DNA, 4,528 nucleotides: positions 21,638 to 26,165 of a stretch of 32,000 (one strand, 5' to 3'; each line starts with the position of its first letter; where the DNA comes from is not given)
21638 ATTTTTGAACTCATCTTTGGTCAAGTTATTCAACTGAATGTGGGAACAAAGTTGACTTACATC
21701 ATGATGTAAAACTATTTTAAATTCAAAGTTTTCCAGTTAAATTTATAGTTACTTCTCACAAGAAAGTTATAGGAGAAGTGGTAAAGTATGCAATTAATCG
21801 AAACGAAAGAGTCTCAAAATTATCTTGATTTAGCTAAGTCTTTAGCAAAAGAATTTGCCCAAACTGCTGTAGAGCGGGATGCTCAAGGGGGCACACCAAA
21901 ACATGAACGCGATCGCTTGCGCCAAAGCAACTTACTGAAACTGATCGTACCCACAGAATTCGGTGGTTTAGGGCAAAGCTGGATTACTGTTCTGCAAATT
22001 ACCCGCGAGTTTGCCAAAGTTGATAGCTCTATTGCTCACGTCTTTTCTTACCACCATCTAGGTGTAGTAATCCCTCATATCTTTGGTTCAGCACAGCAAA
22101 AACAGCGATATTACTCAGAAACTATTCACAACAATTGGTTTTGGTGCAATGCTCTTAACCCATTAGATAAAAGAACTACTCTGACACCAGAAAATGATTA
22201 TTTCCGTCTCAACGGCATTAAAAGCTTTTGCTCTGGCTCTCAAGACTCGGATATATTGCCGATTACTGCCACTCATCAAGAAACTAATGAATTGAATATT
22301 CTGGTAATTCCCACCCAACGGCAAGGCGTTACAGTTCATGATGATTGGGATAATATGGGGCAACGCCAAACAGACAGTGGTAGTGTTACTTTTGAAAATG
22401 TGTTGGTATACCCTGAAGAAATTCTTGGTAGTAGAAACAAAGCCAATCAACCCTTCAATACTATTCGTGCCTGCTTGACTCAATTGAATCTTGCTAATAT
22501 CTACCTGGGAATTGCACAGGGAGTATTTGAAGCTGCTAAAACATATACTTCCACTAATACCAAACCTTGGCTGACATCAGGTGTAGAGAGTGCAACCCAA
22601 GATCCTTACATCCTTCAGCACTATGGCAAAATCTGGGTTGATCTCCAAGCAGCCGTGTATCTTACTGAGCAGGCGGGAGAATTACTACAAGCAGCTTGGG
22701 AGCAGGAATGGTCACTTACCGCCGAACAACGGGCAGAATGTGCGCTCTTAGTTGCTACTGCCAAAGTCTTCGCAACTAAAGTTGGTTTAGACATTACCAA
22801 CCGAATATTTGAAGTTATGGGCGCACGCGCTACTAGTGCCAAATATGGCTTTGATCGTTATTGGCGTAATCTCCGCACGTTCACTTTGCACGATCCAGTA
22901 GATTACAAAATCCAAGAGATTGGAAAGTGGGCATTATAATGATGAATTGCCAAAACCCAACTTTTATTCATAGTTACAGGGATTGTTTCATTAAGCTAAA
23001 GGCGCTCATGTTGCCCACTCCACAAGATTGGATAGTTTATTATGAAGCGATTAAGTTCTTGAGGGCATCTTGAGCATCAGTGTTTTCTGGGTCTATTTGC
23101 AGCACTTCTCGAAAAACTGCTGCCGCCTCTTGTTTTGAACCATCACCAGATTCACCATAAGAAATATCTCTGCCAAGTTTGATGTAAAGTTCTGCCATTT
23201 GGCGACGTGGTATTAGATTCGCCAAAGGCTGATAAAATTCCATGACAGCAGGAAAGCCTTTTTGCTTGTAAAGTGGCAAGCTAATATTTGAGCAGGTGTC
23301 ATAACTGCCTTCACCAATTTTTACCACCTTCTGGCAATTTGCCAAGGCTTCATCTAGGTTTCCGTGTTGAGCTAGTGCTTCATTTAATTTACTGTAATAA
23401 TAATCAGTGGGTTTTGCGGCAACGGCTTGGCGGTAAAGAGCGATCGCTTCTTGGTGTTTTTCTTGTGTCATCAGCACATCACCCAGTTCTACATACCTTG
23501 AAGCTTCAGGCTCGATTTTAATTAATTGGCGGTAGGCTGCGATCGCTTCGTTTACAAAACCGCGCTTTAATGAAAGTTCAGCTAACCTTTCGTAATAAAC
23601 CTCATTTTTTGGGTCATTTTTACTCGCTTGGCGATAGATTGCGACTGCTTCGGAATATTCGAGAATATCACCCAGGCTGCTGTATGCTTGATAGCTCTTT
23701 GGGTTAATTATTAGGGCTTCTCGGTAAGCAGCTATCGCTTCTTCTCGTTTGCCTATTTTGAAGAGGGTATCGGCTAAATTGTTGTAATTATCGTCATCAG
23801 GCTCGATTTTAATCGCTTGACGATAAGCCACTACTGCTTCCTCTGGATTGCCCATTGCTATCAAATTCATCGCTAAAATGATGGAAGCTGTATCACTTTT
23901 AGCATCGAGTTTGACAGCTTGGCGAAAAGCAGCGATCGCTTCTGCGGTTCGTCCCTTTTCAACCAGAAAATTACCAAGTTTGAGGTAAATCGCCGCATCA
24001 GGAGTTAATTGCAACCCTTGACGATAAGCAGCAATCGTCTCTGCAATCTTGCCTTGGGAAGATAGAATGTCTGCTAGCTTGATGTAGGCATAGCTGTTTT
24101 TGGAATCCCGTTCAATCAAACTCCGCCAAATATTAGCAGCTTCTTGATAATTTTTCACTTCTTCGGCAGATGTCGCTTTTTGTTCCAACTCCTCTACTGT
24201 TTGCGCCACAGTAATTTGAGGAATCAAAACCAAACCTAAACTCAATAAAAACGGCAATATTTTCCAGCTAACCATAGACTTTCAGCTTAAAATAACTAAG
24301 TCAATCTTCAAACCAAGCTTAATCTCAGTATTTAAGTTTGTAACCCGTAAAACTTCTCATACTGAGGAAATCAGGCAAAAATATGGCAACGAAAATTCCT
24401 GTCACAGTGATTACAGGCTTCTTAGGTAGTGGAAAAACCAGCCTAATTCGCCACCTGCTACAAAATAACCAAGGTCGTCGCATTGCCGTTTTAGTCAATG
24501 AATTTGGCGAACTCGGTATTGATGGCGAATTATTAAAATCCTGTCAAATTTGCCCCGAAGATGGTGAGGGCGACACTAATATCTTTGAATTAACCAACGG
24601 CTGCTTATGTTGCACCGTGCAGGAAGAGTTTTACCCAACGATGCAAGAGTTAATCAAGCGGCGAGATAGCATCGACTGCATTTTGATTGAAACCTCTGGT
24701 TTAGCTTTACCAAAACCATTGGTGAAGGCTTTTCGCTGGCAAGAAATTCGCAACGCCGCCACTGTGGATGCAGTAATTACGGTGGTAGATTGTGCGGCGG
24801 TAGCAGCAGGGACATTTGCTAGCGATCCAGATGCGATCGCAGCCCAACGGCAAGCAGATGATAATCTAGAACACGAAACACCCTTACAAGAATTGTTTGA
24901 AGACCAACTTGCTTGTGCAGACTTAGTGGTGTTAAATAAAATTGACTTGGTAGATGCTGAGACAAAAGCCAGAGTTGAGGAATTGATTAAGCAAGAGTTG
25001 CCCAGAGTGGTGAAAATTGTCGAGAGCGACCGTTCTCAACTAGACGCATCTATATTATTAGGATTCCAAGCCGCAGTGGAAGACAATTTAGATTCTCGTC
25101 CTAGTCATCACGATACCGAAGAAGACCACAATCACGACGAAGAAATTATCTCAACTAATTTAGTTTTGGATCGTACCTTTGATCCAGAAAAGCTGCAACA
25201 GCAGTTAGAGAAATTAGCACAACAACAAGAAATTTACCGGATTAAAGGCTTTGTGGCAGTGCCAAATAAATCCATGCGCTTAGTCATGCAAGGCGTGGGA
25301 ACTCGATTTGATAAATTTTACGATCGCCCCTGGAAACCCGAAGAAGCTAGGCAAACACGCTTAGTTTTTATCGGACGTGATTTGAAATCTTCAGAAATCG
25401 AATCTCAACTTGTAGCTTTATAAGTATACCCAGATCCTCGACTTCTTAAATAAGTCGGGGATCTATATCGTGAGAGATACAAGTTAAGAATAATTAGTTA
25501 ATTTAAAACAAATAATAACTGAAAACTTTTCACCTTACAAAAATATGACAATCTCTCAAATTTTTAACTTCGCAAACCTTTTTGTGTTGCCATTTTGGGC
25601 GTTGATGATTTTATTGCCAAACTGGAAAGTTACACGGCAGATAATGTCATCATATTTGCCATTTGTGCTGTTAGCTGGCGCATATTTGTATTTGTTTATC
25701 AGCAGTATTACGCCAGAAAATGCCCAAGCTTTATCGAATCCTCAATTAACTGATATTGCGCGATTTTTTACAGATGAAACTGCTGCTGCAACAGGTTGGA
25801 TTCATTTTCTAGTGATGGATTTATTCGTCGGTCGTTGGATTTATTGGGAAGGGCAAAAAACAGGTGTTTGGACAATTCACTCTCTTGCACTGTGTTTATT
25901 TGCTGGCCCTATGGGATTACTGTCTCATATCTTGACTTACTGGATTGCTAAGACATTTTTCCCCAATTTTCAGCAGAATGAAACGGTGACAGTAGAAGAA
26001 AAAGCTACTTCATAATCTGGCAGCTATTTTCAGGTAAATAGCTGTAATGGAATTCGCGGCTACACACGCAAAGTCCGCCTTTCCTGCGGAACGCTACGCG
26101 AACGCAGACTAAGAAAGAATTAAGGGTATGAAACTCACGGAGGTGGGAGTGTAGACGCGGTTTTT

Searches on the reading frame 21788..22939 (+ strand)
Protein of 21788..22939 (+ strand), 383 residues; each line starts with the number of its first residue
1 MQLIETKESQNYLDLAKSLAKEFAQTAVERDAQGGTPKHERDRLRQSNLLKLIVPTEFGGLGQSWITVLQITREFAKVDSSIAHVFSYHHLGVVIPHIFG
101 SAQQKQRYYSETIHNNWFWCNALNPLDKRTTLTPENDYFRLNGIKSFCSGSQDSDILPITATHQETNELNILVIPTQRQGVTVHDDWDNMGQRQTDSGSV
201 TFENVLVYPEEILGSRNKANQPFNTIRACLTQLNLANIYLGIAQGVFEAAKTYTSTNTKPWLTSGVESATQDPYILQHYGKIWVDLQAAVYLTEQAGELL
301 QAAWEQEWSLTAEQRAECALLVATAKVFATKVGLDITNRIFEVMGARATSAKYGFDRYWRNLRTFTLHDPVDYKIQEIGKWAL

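Call 7: search_protein_families(library=pfam, proteins=[window:21788-22939:+], max_evalue=0.001)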
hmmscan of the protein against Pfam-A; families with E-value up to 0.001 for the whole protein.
window:21788-22939:+ (383 aa): 4 families
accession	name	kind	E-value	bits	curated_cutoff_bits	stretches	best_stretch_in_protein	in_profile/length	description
PF08028.16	Acyl-CoA_dh_2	-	2.1e-15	57.7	22.7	1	235-370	3-131/134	Acyl-CoA dehydrogenase, C-terminal domain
PF02771.21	Acyl-CoA_dh_N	-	1.2e-13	51.8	22.9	1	11-111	6-108/113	Acyl-CoA dehydrogenase, N-terminal domain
PF02770.24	Acyl-CoA_dh_M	-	6.7e-12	45.9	33.3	1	130-205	18-97/97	Acyl-CoA dehydrogenase, middle domain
PF00441.29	Acyl-CoA_dh_1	-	5.6e-09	36.8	22.4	1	234-366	17-132/150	Acyl-CoA dehydrogenase, C-terminal domain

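Call 8: search_protein_families(library=ncbifam, proteins=[window:21788-22939:+], max_evalue=0.00001)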
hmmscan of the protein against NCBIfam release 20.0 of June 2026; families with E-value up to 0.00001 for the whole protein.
window:21788-22939:+ (383 aa): 16 families
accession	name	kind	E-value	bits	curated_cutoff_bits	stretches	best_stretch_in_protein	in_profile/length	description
NF043015.1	DibenthMonoxDszC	equivalog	3.3e-113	378.6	850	1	8-383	14-404/415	dibenzothiophene monooxygenase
TIGR04022.1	sulfur_SfnB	equivalog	1.1e-91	307.6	430.9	1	8-383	6-380/391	SfnB family sulfur acquisition oxidoreductase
NF042439.1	SulpropCoADesulf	equivalog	5.7e-23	81.3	600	1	16-367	4-354/379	3-sulfinopropanoyl-CoA desulfinase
NF042972.1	AcrlCoAredClosAcrC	equivalog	2.4e-22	79.2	640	1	8-361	8-354/378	acryloyl-CoA reductase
NF049984.1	Rv1679_FadE16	equivalog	5e-22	78.7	600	1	24-366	13-348/371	Rv1679 family acyl-CoA dehydrogenase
NF045552.1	GlutCoADH_Des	equivalog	1.1e-21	77.5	470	1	21-367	22-363/387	glutaryl-CoA dehydrogenase Acd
NF045629.1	monooxsub_HsaA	equivalog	3.6e-15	55.6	450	1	17-368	5-357/383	3-hydroxy-9,10-secoandrosta-1,3,5(10)-triene-9,17-dione monooxygenase oxygenase subunit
NF052270.1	Staph_DH_FadE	equivalog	4.7e-14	51.9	600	1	70-256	90-283/400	acyl-CoA dehydrogenase FadE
NF043006.1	CyhCrbnylCoADH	equivalog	1.4e-13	50.6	650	1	8-363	7-355/380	cyclohexane-1-carbonyl-CoA dehydrogenase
NF008997.0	PRK12341.1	equivalog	1.6e-13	50.4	537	1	15-367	16-360/382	acyl-CoA dehydrogenase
NF058590.1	AcCoDHFadEBacil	equivalog_domain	9.4e-13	47.5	600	1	48-363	66-390/586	acyl-CoA dehydrogenase FadE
NF045652.1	ProlPCPDhRedW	equivalog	6.4e-11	41.7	650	1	22-256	13-264/376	L-prolyl-[peptidyl-carrier protein] dehydrogenase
NF002885.1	PRK03354.1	equivalog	9e-11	41.4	540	1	36-364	38-354/378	crotonobetainyl-CoA dehydrogenase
NF053553.1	prodigi_MBC_PigA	equivalog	1.8e-10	40.5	500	1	6-254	6-267/381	prodigiosin MBC biosynthesis dehydrogenase PigA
NF045920.1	HphnlacHdxOX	equivalog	4.3e-09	35.8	650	1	17-375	6-365/384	p-hydroxyphenylacetate 3-hydroxylase oxygenase component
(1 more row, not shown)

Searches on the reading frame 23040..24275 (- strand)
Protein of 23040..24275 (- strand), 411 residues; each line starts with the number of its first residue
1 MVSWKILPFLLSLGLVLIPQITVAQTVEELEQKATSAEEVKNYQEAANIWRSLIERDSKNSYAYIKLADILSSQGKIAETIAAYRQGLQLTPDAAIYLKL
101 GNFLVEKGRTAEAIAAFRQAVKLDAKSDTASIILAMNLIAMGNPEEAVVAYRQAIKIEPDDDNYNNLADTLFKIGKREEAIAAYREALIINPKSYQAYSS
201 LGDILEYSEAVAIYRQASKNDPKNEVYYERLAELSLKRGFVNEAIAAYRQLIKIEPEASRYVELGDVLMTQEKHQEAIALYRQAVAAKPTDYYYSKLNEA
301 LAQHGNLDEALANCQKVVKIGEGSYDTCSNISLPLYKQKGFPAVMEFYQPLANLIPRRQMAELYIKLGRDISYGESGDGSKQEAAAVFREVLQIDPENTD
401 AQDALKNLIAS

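Call 7: search_protein_families(library=pfam, proteins=[window:23040-24275:-], max_evalue=0.001)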
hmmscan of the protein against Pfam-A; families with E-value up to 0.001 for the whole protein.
window:23040-24275:- (411 aa): 30 families (the best 25 are shown)
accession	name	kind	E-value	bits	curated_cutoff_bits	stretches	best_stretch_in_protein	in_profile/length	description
PF07719.23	TPR_2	-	3.1e-43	142.8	27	4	164-193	4-33/34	Tetratricopeptide repeat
PF13181.12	TPR_8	-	5.4e-36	120.1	25.7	4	95-126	2-33/34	Tetratricopeptide repeat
PF13414.12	TPR_11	-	1e-35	121.6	26.8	4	169-205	2-38/42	TPR repeat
PF00515.34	TPR_1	-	1.2e-34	117.1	27.8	2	164-193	4-33/34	Tetratricopeptide repeat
PF13428.12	TPR_14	-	3.5e-33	111.1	23.5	0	95-135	2-42/44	Tetratricopeptide repeat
PF13432.12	TPR_16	-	4.3e-33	113.8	32.7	6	231-291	3-64/65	Tetratricopeptide repeat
PF14559.12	TPR_19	-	1.2e-29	102.8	25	3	104-167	1-64/68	Tetratricopeptide repeat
PF13424.12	TPR_12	-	5.1e-21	75.1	30.1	2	130-188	3-72/77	Tetratricopeptide repeat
PF13374.12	TPR_10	-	8.9e-19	67.3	27.5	0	164-190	5-31/42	Tetratricopeptide repeat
PF13174.12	TPR_6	-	6e-18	64.6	26.3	0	97-126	3-32/33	Tetratricopeptide repeat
PF23914.1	TPR_CcmH_CycH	-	9.4e-18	65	42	2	85-190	40-150/158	Cytochrome c-type biogenesis protein H TPR domain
PF13431.12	TPR_17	-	2.3e-16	59.1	24.4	0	53-79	5-31/34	Tetratricopeptide repeat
PF13176.12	TPR_7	-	8.7e-16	57.1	27.9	0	263-290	4-33/36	Tetratricopeptide repeat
PF24575.1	TPR_Slam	-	2.7e-15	57.1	35.2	0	211-259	35-81/104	Surface lipoprotein assembly modifier, N-terminal TPR repeats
PF12895.13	ANAPC3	-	1.8e-11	44.6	27.2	1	107-186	2-81/82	Anaphase-promoting complex, cyclosome, subunit 3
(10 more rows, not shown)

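Call 8: search_protein_families(library=ncbifam, proteins=[window:23040-24275:-], max_evalue=0.00001)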
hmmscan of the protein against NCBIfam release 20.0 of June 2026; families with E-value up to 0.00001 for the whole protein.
window:23040-24275:- (411 aa): 25 families
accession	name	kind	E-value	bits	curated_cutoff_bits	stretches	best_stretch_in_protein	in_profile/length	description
TIGR02917.1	PEP_TPR_lipo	equivalog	4.3e-27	94.4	312.2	2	26-227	600-806/899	XrtA/PEP-CTERM system TPR-repeat protein PrsT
NF033920.0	C39_PA2778_fam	equivalog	2.6e-23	82.7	150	3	26-123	155-253/255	PA2778 family cysteine peptidase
NF040959.1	MamA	equivalog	2.3e-21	76.2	200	2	93-202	70-180/204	magnetosome protein MamA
TIGR02552.1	LcrH_SycD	equivalog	1.4e-19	70.1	104.8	2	26-130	17-122/136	SycD/LcrH family type III secretion system chaperone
TIGR02521.1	type_IV_pilW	equivalog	6.1e-19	68.5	154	2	94-250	31-194/234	type IV pilus biogenesis/stability protein PilW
NF033762.1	social_mot_Tgl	equivalog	1.6e-15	57.2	225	1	95-202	32-143/252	social motility TPR repeat lipoprotein Tgl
NF008017.0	PRK10747.1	equivalog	6.2e-14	51.7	608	1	117-191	317-391/398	protoheme IX biogenesis protein HemY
NF033758.1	gliding_GltE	equivalog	1.2e-13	50.8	225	1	100-199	92-192/411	adventurous gliding motility TPR repeat lipoprotein GltE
TIGR03939.1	PGA_TPR_OMP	equivalog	4.5e-13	48.3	366.65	1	206-308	101-202/800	poly-beta-1,6 N-acetyl-D-glucosamine export porin PgaA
TIGR00990.1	3a0801s09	subfamily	8.5e-13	47.8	757.25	0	41-132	413-505/615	mitochondrial import receptor subunit TOM70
NF041054.1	WAxxUGC_long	equivalog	7.2e-11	42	300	0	257-300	275-318/354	ResA-like WAxxUGC motif-containing protein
NF008520.0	PRK11447.1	equivalog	8.7e-11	40.4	858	1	102-319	277-523/1157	cellulose synthase complex outer membrane protein BcsC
NF002725.1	PRK02603.1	equivalog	8e-10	39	143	0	142-234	49-142/173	photosystem I assembly protein Ycf3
NF008757.0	PRK11788.1-5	equivalog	8.6e-10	38.3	363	0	166-304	185-328/388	lipopolysaccharide assembly protein LapB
NF052400.1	M48_BAM_BepA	equivalog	1.7e-08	33.7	570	0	33-150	313-431/483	beta-barrel assembly-enhancing protease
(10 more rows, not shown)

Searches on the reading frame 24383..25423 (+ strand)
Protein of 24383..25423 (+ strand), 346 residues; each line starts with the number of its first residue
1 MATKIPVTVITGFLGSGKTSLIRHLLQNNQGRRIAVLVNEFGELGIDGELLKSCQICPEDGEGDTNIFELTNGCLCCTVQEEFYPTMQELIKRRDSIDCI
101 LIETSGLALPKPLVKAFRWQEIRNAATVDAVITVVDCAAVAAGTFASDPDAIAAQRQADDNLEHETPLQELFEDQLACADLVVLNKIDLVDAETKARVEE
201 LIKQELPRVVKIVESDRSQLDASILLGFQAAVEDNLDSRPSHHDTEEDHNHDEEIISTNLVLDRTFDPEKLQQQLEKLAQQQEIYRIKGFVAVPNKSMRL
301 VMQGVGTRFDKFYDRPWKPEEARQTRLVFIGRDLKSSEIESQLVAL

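Call 7: search_protein_families(library=pfam, proteins=[window:24383-25423:+], max_evalue=0.001)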
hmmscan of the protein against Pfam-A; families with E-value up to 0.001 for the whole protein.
window:24383-25423:+ (346 aa): 4 families
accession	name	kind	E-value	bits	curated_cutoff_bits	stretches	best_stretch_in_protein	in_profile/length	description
PF02492.25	cobW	-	4.6e-59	199.4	20.7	1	6-204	1-171/180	CobW/HypB/UreG, nucleotide-binding domain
PF07683.19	CobW_C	-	6.9e-22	77.6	22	1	257-344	3-91/94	Cobalamin synthesis protein cobW C-terminal domain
PF00009.33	GTP_EFTU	-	9e-05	22.6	26.5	0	118-240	83-151/188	Elongation factor Tu GTP binding domain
PF03205.20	MobB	-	0.0003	21.1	26.6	0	9-103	3-97/133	Molybdopterin guanine dinucleotide synthesis protein B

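Call 8: search_protein_families(library=ncbifam, proteins=[window:24383-25423:+], max_evalue=0.00001)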
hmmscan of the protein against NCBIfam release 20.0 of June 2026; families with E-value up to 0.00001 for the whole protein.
window:24383-25423:+ (346 aa): 5 families
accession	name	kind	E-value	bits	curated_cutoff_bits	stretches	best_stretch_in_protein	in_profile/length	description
TIGR02475.1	CobW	equivalog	2.7e-153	509.9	332.1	1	3-343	2-342/342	cobalamin biosynthesis protein CobW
NF038288.1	chaper_GTP_ZigA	equivalog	1e-46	159.6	600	1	5-295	1-292/390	zinc metallochaperone GTPase ZigA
NF008578.0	PRK11537.1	equivalog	8.7e-43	146.7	361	1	4-345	3-315/318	GTPase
NF041053.1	CobW_rel_Se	equivalog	1.9e-16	60.3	180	1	8-221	4-188/195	CobW-related selenoprotein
NF047431.1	hiber_recruit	equivalog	2.9e-09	36.4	375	1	5-278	2-277/402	ribosome hibernation factor-recruiting GTPase MRF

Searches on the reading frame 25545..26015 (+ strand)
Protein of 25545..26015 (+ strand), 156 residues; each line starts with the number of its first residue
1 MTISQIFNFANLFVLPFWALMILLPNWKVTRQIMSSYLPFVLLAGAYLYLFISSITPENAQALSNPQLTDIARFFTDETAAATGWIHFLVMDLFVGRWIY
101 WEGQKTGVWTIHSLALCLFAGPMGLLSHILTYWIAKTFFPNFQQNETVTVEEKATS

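Call 7: search_protein_families(library=pfam, proteins=[window:25545-26015:+], max_evalue=0.001)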
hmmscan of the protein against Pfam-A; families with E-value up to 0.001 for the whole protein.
window:25545-26015:+ (156 aa): 1 family
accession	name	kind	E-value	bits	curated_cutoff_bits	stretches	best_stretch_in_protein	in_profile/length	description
PF14108.11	ABA4-like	-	3.3e-50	170.2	27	1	5-128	1-127/127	ABA DEFICIENT 4-like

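Call 8: search_protein_families(library=ncbifam, proteins=[window:25545-26015:+], max_evalue=0.00001)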
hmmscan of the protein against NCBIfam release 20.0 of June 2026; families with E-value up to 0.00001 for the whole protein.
window:25545-26015:+ (156 aa): 0 families
